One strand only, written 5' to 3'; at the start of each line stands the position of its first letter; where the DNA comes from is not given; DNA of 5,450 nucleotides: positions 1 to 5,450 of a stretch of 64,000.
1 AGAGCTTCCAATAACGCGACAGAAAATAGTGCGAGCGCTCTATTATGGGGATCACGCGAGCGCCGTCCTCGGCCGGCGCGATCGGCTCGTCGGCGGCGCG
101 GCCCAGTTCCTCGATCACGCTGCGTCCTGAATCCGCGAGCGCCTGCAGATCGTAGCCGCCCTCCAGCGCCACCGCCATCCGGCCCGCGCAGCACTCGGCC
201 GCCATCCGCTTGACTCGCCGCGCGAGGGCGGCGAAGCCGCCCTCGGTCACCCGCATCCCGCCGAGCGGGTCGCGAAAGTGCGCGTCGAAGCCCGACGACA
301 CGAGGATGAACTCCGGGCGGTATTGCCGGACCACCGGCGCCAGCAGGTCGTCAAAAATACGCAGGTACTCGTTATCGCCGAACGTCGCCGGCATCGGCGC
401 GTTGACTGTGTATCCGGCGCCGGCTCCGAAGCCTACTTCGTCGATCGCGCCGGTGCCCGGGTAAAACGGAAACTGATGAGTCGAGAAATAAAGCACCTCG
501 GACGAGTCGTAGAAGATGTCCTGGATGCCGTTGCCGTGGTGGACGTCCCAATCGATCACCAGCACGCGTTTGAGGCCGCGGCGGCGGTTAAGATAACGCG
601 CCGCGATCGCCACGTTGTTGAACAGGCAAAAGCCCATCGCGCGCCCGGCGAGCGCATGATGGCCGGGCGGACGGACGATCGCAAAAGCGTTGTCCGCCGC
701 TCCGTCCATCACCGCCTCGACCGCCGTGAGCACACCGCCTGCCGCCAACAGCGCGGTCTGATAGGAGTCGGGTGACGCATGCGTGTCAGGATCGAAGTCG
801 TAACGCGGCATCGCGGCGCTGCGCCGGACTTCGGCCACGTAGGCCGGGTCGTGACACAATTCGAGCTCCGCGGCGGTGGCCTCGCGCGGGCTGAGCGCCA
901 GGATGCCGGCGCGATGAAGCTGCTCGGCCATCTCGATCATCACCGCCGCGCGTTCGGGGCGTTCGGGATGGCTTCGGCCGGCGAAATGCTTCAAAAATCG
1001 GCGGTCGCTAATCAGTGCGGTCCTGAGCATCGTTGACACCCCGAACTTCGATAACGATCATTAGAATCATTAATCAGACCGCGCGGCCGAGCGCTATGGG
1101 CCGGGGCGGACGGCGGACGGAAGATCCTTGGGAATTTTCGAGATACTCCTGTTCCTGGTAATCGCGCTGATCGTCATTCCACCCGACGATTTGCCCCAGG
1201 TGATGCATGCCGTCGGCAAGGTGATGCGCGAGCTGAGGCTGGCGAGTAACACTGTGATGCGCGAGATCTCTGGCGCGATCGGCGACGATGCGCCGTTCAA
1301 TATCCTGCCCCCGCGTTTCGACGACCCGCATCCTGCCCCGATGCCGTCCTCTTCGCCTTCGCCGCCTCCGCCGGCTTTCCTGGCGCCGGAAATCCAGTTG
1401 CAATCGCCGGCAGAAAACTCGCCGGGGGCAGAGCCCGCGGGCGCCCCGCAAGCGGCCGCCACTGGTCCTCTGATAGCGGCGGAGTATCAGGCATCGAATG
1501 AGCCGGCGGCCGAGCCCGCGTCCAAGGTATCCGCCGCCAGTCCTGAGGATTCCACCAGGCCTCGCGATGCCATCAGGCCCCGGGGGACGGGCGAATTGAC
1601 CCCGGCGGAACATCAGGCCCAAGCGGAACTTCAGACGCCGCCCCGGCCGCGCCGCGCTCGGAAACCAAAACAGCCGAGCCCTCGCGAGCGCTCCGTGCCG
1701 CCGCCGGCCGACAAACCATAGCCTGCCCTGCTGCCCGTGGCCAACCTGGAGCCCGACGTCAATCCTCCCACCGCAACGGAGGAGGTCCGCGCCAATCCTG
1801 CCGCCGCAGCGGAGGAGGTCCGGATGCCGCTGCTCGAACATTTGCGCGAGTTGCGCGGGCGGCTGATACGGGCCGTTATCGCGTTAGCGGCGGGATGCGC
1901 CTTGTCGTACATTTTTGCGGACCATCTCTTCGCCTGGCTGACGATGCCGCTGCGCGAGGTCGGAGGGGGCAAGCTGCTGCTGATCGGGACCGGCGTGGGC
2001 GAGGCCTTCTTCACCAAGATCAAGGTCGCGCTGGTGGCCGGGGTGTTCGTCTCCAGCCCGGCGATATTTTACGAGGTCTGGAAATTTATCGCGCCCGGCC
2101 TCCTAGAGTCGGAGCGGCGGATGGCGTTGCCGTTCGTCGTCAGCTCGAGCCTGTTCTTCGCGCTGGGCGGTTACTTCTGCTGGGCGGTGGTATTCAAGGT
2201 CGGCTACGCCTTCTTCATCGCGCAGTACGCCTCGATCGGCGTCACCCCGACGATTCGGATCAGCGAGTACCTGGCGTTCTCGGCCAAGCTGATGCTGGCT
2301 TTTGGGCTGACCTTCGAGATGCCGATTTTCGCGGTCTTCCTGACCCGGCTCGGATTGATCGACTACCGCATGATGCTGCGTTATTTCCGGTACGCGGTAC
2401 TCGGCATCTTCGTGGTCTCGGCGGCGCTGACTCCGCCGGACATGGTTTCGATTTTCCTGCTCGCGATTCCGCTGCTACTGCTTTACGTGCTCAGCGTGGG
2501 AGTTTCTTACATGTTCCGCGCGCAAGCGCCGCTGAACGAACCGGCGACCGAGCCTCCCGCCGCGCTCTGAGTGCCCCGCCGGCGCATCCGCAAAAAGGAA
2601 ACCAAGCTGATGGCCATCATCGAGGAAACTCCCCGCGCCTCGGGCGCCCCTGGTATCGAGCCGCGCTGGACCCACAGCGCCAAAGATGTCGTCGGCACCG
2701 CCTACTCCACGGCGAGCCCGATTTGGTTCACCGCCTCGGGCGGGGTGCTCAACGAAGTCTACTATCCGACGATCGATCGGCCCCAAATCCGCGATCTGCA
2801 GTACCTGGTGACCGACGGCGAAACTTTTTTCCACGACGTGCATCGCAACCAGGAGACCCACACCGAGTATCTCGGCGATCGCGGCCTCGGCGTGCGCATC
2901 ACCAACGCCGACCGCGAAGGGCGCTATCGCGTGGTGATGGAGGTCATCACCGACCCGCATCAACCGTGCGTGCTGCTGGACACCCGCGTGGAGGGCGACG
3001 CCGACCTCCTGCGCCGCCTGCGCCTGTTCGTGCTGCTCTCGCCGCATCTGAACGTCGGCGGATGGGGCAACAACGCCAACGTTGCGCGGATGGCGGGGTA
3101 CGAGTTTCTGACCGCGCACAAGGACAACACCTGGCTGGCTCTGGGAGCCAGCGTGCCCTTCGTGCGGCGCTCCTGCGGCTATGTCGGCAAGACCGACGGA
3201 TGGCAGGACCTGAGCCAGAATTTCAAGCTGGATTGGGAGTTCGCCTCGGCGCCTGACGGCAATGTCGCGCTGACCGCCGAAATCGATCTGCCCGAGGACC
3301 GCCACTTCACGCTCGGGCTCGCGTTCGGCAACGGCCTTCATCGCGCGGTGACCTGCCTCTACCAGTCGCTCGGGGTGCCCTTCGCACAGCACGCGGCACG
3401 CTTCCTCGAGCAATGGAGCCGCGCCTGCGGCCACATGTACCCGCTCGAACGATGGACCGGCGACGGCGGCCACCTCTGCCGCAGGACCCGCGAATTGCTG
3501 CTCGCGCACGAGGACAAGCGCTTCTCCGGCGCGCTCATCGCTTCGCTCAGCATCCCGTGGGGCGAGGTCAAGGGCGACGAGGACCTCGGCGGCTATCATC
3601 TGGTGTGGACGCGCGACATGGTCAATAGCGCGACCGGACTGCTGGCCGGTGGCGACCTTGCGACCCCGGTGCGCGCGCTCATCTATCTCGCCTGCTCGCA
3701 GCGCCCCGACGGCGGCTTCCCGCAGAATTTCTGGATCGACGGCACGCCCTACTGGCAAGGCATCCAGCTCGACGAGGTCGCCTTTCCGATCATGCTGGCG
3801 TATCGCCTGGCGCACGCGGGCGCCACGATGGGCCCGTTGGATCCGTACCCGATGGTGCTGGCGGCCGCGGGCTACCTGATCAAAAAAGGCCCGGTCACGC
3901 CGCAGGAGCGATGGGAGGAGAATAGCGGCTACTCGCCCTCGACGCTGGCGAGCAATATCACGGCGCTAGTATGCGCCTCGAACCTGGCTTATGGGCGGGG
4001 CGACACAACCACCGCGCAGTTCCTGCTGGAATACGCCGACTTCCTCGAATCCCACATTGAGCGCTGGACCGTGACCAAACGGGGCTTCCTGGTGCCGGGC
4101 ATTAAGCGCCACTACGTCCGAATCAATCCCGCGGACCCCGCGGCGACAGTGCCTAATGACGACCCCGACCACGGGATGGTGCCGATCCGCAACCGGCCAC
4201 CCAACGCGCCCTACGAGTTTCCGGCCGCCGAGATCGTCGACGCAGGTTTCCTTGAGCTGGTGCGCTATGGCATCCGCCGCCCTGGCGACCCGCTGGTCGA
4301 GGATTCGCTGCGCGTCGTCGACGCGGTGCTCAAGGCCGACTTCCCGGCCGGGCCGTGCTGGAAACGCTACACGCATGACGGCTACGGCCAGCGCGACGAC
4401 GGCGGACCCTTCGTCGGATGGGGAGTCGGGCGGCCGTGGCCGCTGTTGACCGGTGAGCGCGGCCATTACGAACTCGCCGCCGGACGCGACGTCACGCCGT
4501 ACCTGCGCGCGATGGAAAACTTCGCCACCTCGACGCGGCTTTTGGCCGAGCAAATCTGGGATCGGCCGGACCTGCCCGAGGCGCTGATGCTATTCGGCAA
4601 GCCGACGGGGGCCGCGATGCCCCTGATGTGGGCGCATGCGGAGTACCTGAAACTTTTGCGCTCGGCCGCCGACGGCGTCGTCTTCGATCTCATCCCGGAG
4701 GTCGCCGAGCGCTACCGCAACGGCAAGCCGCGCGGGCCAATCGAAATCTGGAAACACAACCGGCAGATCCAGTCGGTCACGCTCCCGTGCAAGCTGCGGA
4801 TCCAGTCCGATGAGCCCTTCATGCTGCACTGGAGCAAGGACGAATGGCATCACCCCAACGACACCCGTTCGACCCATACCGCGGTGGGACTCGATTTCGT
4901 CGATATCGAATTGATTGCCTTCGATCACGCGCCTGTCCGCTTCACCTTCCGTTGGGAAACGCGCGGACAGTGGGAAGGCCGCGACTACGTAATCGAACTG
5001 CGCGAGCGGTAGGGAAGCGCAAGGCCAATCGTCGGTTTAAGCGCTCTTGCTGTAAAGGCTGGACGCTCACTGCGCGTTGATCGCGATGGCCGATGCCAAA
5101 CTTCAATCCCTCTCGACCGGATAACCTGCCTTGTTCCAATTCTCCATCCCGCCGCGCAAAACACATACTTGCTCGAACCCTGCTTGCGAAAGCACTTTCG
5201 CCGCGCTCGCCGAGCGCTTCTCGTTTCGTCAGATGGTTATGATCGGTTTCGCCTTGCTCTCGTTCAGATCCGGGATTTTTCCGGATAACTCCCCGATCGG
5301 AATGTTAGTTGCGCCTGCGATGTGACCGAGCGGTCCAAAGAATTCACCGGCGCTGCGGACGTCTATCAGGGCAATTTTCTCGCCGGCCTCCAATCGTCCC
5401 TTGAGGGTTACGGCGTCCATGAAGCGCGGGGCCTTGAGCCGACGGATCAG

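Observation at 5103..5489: In-frame TGA exactly at the catalytic-cysteine position of a rhodanese: candidate selenocysteine sulfurtransferase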

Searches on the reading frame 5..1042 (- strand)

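Call 63: search_protein_families(library=pfam, proteins=[window:5-1042:-], max_evalue=0.00001)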
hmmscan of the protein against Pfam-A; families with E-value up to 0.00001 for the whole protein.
window:5-1042:- (346 aa): 1 family
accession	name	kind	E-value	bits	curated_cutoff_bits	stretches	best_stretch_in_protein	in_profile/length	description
PF00850.24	Hist_deacetyl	-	2.2e-99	333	27.9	1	25-312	1-297/298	Histone deacetylase domain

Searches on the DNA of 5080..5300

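Call 67: search_rna_families(source=window, start=5080, end=5300, threshold=evalue, max_evalue=10)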
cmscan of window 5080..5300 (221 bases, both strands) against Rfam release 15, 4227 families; matches with E-value up to 10: 4.
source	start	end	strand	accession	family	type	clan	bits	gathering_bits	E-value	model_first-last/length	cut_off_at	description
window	5202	5233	-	RF01677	P35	Gene; sRNA;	-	14.6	70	7.3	1-62/62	no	Pseudomonas sRNA P35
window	5100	5117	-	RF01369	CRISPR-DR56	Gene; CRISPR;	-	13.2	35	8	1-37/37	no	CRISPR RNA direct repeat element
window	5185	5227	-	RF03015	Transposase-2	Gene; sRNA;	-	10.9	42.7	8.4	1-69/69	no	Transposase-2 RNA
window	5189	5221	-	RF02503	Atu_C9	Gene; sRNA;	-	7.1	40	6.9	162-192/192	no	Rhizobiales sRNA Atu_C9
